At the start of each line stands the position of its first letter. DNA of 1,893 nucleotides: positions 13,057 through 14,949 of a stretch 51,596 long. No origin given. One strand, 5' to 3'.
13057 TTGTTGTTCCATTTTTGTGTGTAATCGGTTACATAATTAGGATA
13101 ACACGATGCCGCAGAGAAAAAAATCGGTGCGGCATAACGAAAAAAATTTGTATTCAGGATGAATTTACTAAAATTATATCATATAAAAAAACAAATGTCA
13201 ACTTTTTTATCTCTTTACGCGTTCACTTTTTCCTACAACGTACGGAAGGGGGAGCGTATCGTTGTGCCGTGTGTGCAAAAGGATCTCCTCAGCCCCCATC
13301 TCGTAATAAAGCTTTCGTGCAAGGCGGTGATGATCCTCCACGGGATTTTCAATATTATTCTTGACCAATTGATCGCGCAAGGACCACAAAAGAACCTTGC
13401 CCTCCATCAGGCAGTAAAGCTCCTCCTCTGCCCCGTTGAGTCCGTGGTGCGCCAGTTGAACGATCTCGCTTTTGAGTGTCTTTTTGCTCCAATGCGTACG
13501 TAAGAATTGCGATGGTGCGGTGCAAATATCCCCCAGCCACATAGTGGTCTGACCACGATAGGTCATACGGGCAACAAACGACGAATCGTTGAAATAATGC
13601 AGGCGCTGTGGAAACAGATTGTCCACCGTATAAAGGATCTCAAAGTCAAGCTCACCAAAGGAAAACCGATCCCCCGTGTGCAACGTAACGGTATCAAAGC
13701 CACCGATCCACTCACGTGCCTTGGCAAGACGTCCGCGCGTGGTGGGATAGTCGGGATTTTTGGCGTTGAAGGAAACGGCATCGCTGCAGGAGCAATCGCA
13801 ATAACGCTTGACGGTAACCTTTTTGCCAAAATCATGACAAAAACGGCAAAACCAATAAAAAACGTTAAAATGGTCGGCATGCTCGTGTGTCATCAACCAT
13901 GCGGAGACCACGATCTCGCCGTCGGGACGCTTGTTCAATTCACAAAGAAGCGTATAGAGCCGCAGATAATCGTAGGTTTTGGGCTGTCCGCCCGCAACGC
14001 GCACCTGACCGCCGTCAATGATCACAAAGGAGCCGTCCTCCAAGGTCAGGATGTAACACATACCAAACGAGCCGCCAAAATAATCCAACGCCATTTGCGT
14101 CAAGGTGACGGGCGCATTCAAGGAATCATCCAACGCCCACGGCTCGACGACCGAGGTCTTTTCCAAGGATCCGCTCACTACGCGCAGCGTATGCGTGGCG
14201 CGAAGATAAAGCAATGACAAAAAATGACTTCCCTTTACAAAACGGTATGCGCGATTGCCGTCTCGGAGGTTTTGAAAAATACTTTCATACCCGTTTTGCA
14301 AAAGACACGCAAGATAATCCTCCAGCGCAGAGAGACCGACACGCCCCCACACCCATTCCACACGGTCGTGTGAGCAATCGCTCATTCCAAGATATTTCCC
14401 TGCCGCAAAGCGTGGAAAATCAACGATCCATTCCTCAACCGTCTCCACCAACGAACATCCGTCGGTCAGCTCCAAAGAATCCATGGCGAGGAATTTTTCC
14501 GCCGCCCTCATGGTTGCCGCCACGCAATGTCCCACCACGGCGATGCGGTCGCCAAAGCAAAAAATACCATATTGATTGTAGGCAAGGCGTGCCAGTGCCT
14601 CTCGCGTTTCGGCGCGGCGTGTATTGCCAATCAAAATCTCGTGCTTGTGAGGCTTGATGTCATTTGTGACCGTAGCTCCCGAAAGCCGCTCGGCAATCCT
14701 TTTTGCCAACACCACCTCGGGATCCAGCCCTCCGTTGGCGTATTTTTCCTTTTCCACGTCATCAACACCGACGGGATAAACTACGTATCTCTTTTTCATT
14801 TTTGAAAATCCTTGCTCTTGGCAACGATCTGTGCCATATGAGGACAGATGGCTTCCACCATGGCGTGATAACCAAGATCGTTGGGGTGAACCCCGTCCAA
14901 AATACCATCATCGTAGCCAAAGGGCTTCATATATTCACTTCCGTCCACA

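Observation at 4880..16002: Two cre-flagged operons built around three paralogous ComEC-type MBL proteins in three cellular compartments, with NPCBM-like modules, an orphan binding lipoprotein and an SGNH esterase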

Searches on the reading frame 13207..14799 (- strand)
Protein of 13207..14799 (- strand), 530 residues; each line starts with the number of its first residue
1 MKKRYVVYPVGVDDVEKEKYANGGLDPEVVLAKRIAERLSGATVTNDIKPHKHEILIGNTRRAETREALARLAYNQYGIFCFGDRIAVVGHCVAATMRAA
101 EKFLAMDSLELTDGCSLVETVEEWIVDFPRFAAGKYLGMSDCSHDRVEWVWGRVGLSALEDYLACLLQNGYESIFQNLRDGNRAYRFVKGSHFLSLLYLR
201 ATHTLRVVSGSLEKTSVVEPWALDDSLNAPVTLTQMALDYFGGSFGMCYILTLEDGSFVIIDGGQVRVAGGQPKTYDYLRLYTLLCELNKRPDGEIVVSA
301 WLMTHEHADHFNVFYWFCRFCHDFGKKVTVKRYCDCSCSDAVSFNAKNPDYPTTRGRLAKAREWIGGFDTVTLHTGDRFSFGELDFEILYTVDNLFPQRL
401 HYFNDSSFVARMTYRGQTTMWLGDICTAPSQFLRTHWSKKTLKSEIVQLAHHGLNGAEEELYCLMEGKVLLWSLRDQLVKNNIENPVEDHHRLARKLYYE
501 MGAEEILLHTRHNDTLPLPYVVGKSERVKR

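Call 4: search_protein_families(library=pfam, proteins=[window:13207-14799:-], max_evalue=0.01)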
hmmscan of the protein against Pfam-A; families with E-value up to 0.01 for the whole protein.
window:13207-14799:- (530 aa): 0 families

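Call 5: search_protein_families(library=ncbifam, proteins=[window:13207-14799:-], max_evalue=0.01)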
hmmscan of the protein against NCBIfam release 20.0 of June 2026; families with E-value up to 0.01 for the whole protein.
window:13207-14799:- (530 aa): 0 families

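Call 7: search_solved_structures(query=window:13207-14799:-, max_evalue=1, show_alignments=1)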
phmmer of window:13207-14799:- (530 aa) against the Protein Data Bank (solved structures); distinct sequences matched with E-value up to 1: 0.

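Call 10: find_homologous_proteins(query=window:13207-14799:-, max_evalue=0.00001)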
Query window:13207-14799:- (530 aa): 50 proteins with E <= 0.00001 among 8000 candidates.
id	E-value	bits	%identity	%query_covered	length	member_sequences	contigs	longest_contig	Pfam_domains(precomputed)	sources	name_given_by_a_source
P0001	0.0e+0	1243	99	100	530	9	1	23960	-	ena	-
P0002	1.3e-292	989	78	100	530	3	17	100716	-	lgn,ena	-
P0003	1.7e-289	979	78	100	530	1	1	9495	-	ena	-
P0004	9.3e-225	765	63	100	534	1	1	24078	-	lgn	-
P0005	1.2e-202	692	74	73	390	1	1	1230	-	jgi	jgi:hypothetical protein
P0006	4.6e-196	671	57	99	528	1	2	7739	PF00753.34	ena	-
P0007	1.3e-191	656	57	98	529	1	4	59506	PF00753.34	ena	-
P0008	2.3e-190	652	56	99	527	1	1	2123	-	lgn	-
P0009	7.2e-189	647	54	98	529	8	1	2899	-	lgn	-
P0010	9.9e-185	633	54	99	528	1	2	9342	-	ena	-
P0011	5.4e-180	618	54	100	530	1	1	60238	-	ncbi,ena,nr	ncbi:MAG: hypothetical protein IJY08_00430 [Clostridia bacterium]|nr:hypothetical protein [Clostridi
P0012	7.0e-177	607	53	98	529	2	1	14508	-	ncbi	-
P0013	2.2e-175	602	53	98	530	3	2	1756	-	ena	-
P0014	2.2e-173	596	53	98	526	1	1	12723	-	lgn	-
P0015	2.0e-167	576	51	100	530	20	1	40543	-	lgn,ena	-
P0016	4.0e-167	575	50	100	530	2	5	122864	-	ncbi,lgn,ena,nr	ncbi:MAG: hypothetical protein J6A88_01065 [Oscillospiraceae bacterium]|nr:hypothetical protein [Osc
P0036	7.2e-85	304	35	98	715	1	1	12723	PF00753.34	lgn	-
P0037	2.9e-79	285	34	96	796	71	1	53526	PF00753.34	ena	-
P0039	6.4e-56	208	32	84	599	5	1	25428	PF00753.34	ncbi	-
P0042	1.2e-32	131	29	81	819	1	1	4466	PF00753.34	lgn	-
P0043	1.8e-32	131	28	81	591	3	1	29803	-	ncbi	-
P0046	5.9e-27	113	26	89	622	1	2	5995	PF00753.34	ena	-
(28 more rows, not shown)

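Call 11: find_encoding_contigs(protein=P0016, flank=10000, max_places=2)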
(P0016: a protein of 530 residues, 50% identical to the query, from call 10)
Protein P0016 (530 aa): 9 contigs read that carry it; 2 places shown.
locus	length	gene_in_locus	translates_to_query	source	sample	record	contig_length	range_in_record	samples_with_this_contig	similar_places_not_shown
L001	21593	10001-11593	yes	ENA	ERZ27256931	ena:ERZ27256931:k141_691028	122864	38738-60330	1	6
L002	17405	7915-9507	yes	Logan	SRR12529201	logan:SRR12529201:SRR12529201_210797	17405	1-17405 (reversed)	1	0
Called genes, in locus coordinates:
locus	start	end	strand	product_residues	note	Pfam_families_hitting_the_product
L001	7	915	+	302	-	PF01116:F_bP_aldolase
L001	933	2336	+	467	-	PF02952:Fucose_iso_C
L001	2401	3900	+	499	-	PF00370:FGGY_N, PF02782:FGGY_C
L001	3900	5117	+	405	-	PF01232:Mannitol_dh, PF08125:Mannitol_dh_C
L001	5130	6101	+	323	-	PF14486:DUF4432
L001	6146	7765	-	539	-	-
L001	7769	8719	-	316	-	PF00535:Glycos_transf_2, PF13641:Glyco_tranf_2_3 (weak)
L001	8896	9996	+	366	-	PF14607:GxDLY, PF14606:Lipase_GDSL_3, PF13472:Lipase_GDSL_2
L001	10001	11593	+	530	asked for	-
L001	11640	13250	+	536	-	PF08305:NPCBM (weak)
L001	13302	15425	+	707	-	PF00753:Lactamase_B (weak)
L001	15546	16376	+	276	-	PF08543:Phos_pyr_kin, PF00294:PfkB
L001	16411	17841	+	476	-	PF16403:Bact_surface_Ig-like, PF01522:Polysacc_deac_1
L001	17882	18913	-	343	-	PF01522:Polysacc_deac_1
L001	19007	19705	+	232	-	PF00574:CLP_protease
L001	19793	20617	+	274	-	PF02673:BacA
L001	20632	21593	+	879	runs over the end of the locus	PF17854:FtsK_alpha, PF01580:FtsK_SpoIIIE, PF12846:AAA_10 (faint), PF09397:FtsK_gamma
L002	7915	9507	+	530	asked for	-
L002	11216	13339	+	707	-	PF00753:Lactamase_B (weak)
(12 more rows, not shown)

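Call 12: find_encoding_contigs(protein=P0011, flank=10000, max_places=2)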
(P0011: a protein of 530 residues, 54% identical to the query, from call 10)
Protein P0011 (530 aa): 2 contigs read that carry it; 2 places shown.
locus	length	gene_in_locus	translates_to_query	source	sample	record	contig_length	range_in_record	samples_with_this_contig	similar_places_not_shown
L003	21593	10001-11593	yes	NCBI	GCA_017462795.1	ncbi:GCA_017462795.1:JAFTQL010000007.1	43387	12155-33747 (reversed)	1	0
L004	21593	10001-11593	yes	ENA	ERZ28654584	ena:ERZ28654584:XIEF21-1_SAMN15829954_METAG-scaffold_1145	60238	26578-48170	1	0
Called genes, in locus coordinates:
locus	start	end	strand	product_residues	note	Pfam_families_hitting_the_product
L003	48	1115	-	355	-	-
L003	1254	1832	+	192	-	-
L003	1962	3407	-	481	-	-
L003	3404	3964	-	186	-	PF04542:Sigma70_r2, PF07638:Sigma70_ECF, PF08281:Sigma70_r4_2, PF04545:Sigma70_r4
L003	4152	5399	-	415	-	PF00464:SHMT, PF00155:Aminotran_1_2, PF01053:Cys_Met_Meta_PP (weak), PF01212:Beta_elim_lyase, PF01041:DegT_DnrJ_EryC1 (weak)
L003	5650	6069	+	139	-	PF02142:MGS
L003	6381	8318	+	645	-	PF07973:tRNA_SAD, PF00587:tRNA-synt_2b, PF03129:HGTP_anticodon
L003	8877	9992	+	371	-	PF14607:GxDLY, PF14606:Lipase_GDSL_3, PF00657:Lipase_GDSL (weak), PF13472:Lipase_GDSL_2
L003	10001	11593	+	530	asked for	-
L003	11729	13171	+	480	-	-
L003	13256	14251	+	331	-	PF08305:NPCBM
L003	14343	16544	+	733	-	PF00753:Lactamase_B (weak)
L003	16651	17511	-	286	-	PF07833:Cu_amine_oxidN1, PF07486:Hydrolase_2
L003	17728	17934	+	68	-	PF02943:FeThRed_B (weak)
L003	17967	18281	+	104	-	PF00085:Thioredoxin, PF14595:Thioredoxin_9 (weak), PF13098:Thioredoxin_2 (weak)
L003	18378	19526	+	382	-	-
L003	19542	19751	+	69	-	-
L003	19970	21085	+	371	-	PF00154:RecA_N, PF08423:Rad51, PF06745:ATPase (faint), PF27531:MT3502_N (weak), PF21096:RecA_C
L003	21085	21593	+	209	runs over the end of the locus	PF21982:RecX_HTH1 (faint), PF21981:RecX_HTH3 (faint)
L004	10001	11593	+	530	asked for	-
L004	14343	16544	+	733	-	PF00753:Lactamase_B (weak)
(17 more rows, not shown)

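Call 13: find_encoding_contigs(protein=P0007, flank=10000, max_places=2)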
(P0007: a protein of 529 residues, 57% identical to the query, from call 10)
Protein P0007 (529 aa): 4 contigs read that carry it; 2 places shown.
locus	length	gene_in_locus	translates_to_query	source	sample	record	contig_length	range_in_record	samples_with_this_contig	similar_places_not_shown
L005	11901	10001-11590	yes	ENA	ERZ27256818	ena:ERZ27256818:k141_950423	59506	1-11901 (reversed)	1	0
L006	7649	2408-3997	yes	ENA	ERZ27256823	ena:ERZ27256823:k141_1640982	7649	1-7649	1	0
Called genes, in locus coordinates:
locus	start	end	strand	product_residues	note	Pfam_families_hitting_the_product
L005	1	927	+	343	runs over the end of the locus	PF01261:AP_endonuc_2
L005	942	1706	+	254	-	PF03328:HpcH_HpaI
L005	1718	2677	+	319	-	PF00389:2-Hacid_dh, PF02826:2-Hacid_dh_C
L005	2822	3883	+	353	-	PF00356:LacI, PF00532:Peripla_BP_1 (weak), PF13407:Peripla_BP_4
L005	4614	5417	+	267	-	PF00753:Lactamase_B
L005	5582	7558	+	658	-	-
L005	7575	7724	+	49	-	-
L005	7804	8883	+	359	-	PF07969:Amidohydro_3 (faint), PF01979:Amidohydro_1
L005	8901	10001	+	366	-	PF14607:GxDLY, PF14606:Lipase_GDSL_3, PF13472:Lipase_GDSL_2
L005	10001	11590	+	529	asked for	PF00753:Lactamase_B (weak)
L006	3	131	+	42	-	?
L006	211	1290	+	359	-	PF07969:Amidohydro_3 (faint), PF01979:Amidohydro_1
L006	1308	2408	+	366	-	PF14607:GxDLY, PF14606:Lipase_GDSL_3, PF13472:Lipase_GDSL_2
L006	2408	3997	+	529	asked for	PF00753:Lactamase_B (weak)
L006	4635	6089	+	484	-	PF13416:SBP_bac_8 (weak)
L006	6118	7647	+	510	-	?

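Call 30: predict_structure(alignment_id=A1)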
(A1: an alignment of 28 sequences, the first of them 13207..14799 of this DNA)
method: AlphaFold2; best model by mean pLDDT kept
length: 530 residues; sequences in the alignment: 28
mean_pLDDT: 93.6   pTM: 0.93
mean pLDDT of the five models: 93.6, 93.5, 92.6, 92.6, 91.9
residues with pLDDT >= 90: 438; 70-90: 86; 50-70: 6; < 50: 0
segments of 3 or more residues with pLDDT < 50: none
pLDDT, mean of each block of 10 residues (from residue 1): 89 94 96 93 94 96 97 97 96 97 91 94 94 95 94 97 98 96 97 97 97 88 83 92 80 96 89 91 96 94 93 96 95 95 93 91 96 96 95 95 95 98 94 97 97 78 96 90 89 91 91 95 94
secondary structure, 60 per line:
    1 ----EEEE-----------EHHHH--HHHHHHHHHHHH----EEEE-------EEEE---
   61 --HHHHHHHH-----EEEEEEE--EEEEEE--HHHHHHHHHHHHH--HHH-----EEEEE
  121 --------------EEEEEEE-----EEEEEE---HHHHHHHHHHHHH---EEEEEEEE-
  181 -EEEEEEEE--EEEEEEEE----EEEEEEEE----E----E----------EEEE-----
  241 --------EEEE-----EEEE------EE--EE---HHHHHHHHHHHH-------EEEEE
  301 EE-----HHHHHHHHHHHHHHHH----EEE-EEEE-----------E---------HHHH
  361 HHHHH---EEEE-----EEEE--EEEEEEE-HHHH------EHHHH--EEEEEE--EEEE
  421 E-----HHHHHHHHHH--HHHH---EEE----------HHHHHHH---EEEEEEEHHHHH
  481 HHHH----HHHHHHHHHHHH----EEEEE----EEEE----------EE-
elements in order: E5-8 H21-24 H27-38 E43-46 E54-57 H63-70 E76-82 E85-90 H93-105 E116-120 E135-141 E147-152 H156-168 E172-179 E182-189 E192-199 E204-211 E232-235 E249-252 E258-261 H277-288 E296-302 H308-323 E328-330 E332-335 H357-365 E369-372 E378-381 E384-390 H392-395 H403-406 E409-414 E417-421 H427-436 H439-442 E446-448 H459-465 E469-475 H476-484 H489-500 E505-509 E514-517

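Call 32: fold_search(model_id=the predicted structure, library=pdb)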
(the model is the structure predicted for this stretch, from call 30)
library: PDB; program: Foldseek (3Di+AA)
matches with E <= 10: 1089; with E <= 0.001: 103
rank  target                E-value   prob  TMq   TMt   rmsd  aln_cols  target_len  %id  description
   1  9ic4                  1.2e-10  1.00  0.40  0.74   5.0       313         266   15  Crystal structure of beta-lactamase-like domain of ComEC from Moorella glycerini (released 2025-10-01)
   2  2bib                  1.2e-10  1.00  0.38  0.38   5.4       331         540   13  Crystal structure of the complete modular teichioic acid phosphorylcholine esterase Pce (CbpE) from Streptococcus pneumo (released 2005-05-09)
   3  1wra_B                3.7e-10  1.00  0.36  0.58   6.7       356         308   12  Crystal Structure of Phosphorylcholine Esterase Domain of the Virulence Factor Choline Binding Protein E from Streptoc (released 2005-05-31)
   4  1wra_A                8.9e-10  1.00  0.38  0.62   5.8       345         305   12  Crystal Structure of Phosphorylcholine Esterase Domain of the Virulence Factor Choline Binding Protein E from Streptoc (released 2005-05-31)
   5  6kns_C                8.9e-10  1.00  0.31  0.62   5.5       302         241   11  Crystal structure of the metallo-beta-lactamase fold protein YhfI from Bacillus subtilis (space group I4122) (released 2019-09-18)
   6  6kns_B                1.1e-09  1.00  0.31  0.61   5.1       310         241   12  Crystal structure of the metallo-beta-lactamase fold protein YhfI from Bacillus subtilis (space group I4122) (released 2019-09-18)
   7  6knt_C                1.2e-09  1.00  0.31  0.61   5.3       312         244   12  Crystal structure of the metallo-beta-lactamase fold protein YhfI from Bacillus subtilis (space group P4332) (released 2019-09-18)
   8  6knt_B                1.9e-09  1.00  0.31  0.59   5.6       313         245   10  Crystal structure of the metallo-beta-lactamase fold protein YhfI from Bacillus subtilis (space group P4332) (released 2019-09-18)
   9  1zkp_A                2.1e-09  1.00  0.31  0.57   6.7       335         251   11  1.5A Resolution Crystal Structure of a Metallo Beta Lactamase Family Protein, the ELAC Homolgue of Bacillus anthracis, (released 2005-06-21)
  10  6kns_D                2.2e-09  1.00  0.31  0.61   5.5       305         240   12  Crystal structure of the metallo-beta-lactamase fold protein YhfI from Bacillus subtilis (space group I4122) (released 2019-09-18)
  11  6kns_A                2.4e-09  1.00  0.32  0.61   5.5       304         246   12  Crystal structure of the metallo-beta-lactamase fold protein YhfI from Bacillus subtilis (space group I4122) (released 2019-09-18)
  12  1zkp_B                5.6e-09  1.00  0.32  0.60   6.2       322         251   11  1.5A Resolution Crystal Structure of a Metallo Beta Lactamase Family Protein, the ELAC Homolgue of Bacillus anthracis, (released 2005-06-21)
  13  1zkp_C                1.3e-08  1.00  0.30  0.57   5.9       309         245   11  1.5A Resolution Crystal Structure of a Metallo Beta Lactamase Family Protein, the ELAC Homolgue of Bacillus anthracis, (released 2005-06-21)
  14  8gyg_A                1.9e-07  1.00  0.32  0.55   6.4       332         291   11  Purification ,Crystallization and X-ray Diffraction analysis of a novel arysulfatase from Pseudoalteromonas atlantica  (released 2023-10-18)
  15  5ws2_B                2.0e-07  1.00  0.27  0.30  13.0       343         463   12  Crystal structure of mpy-RNase J (mutant S247A), an archaeal RNase J from Methanolobus psychrophilus R15, complex with (released 2017-12-06)
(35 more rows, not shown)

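Call 33: find_encoding_contigs(protein=P0037, flank=10000, max_places=1)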
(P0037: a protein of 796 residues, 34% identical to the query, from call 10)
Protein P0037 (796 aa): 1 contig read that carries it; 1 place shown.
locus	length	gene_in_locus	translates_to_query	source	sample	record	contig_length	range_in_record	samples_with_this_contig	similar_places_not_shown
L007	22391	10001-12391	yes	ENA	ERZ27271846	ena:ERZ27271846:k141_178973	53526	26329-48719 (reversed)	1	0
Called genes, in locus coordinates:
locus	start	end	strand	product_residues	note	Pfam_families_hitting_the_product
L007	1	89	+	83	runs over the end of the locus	-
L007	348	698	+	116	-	-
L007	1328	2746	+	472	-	PF12733:Cadherin-like (faint)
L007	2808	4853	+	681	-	-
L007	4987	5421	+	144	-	PF00293:NUDIX, PF14815:NUDIX_4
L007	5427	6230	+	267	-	-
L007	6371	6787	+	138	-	-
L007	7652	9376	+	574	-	PF07155:ECF-ribofla_trS, PF12822:ECF_trnsprt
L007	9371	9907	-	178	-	-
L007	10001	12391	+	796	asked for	PF00753:Lactamase_B (weak)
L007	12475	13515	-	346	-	PF20234:DUF6591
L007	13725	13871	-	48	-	-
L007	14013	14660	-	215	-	PF00702:Hydrolase, PF13419:HAD_2, PF13242:Hydrolase_like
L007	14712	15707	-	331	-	PF00657:Lipase_GDSL (weak), PF13472:Lipase_GDSL_2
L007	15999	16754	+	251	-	PF02660:G3P_acyltransf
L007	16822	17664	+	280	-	-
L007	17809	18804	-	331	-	-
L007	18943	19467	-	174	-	-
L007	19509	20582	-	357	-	-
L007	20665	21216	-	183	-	-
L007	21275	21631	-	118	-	-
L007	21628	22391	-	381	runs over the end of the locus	-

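Call 34: find_encoding_contigs(protein=P0043, flank=10000, max_places=1)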
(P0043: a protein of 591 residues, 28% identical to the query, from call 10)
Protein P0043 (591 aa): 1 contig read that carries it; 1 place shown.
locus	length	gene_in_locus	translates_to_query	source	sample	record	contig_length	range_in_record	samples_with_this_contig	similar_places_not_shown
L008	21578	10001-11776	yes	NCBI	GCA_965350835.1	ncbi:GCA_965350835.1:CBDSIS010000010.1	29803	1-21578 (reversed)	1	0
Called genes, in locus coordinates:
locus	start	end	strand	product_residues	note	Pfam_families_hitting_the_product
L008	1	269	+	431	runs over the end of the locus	PF03572:Peptidase_S41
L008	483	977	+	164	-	PF03449:GreA_GreB_N, PF01272:GreA_GreB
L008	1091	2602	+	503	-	PF01336:tRNA_anti-codon, PF00152:tRNA-synt_2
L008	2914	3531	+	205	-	PF00239:Resolvase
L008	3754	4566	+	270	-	PF02811:PHP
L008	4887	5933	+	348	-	PF04346:EutH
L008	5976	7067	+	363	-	PF13385:Laminin_G_3 (weak)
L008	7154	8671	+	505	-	-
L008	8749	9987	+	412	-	-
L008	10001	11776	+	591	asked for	-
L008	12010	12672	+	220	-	PF00072:Response_reg, PF00486:Trans_reg_C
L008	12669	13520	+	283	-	PF00512:HisKA (weak), PF02518:HATPase_c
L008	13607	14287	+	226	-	PF00005:ABC_tran, PF02463:SMC_N (faint)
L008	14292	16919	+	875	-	PF02687:FtsX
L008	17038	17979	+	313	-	-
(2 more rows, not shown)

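Call 35: find_encoding_contigs(protein=P0039, flank=10000, max_places=1)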
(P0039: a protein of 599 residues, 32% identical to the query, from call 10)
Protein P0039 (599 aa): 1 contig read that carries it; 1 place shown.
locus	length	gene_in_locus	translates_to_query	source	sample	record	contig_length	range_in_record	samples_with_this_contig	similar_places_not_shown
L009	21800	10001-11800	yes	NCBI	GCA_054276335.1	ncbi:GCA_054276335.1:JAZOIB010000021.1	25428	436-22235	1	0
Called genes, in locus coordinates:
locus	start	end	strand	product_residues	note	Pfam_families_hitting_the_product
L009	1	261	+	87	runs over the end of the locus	PF00312:Ribosomal_S15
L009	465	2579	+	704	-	PF01138:RNase_PH, PF03725:RNase_PH_C, PF03726:PNPase, PF01138:RNase_PH, PF00013:KH_1, PF00575:S1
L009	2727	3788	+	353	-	PF02557:VanY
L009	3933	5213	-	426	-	PF01408:GFO_IDH_MocA, PF22725:GFO_IDH_MocA_C3, PF02894:GFO_IDH_MocA_C, PF22725:GFO_IDH_MocA_C3 (weak)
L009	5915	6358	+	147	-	PF22769:DCD, PF00692:dUTPase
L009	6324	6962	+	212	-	PF13331:DUF4093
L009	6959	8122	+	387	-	PF01545:Cation_efflux, PF16916:ZT_dimer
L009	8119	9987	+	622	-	-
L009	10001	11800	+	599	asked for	PF00753:Lactamase_B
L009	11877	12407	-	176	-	PF02482:Ribosomal_S30AE, PF16321:Ribosom_S30AE_C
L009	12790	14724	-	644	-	PF16126:DUF4838 (weak)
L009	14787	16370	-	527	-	-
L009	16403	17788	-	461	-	PF02056:Glyco_hydro_4, PF11975:Glyco_hydro_4C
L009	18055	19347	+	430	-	PF01232:Mannitol_dh, PF08125:Mannitol_dh_C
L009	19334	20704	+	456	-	PF08666:SAF (faint), PF04295:GD_AH_second, PF20629:GD_AH_C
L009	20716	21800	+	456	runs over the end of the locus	PF02614:UxaC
